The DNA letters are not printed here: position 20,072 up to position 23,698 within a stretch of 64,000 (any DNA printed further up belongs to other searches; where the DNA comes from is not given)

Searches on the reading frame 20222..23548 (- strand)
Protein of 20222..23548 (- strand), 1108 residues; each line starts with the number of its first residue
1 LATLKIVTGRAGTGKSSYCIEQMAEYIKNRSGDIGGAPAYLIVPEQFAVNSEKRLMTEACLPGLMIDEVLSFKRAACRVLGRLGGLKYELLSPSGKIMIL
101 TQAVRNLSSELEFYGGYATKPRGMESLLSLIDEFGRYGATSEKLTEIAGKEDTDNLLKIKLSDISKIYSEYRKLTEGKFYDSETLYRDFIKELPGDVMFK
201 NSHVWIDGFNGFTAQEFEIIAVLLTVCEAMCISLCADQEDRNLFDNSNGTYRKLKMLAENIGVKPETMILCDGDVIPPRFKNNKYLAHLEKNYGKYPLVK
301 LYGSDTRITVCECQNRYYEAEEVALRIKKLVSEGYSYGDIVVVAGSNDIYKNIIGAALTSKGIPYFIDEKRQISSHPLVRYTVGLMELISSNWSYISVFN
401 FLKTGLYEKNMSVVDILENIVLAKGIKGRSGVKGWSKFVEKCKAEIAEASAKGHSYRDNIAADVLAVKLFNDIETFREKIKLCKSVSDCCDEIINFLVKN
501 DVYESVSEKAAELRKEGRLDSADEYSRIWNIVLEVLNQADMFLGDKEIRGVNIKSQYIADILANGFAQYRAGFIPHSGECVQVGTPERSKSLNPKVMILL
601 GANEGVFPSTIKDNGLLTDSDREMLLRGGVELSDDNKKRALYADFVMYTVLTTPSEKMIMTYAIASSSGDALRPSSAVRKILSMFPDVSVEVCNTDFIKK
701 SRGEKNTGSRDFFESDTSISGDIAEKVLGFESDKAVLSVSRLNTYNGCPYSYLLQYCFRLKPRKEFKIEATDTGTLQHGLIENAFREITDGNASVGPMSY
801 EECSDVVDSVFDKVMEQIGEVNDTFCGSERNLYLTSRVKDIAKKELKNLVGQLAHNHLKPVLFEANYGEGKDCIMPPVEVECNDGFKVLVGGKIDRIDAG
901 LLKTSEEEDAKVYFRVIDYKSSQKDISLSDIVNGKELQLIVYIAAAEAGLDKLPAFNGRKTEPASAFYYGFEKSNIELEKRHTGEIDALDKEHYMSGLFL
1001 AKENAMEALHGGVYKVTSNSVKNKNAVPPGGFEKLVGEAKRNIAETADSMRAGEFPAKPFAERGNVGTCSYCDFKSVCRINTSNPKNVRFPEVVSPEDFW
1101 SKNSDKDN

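Call 70: search_protein_families(library=pfam, proteins=[window:20222-23548:-], max_evalue=0.00001)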
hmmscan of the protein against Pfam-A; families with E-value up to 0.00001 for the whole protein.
window:20222-23548:- (1108 aa): 3 families
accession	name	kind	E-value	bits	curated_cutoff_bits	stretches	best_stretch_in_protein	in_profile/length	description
PF21445.3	ADDB_N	-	4.1e-67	226.9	26.6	1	7-290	2-290/290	ADDB, N-terminal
PF12705.13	PDDEXK_1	-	1.5e-35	123.8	22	1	737-1079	2-247/247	PD-(D/E)XK nuclease superfamily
PF13361.12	UvrD_C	-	1.4e-07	31.7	25.6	1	283-613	18-319/350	UvrD-like helicase C-terminal domain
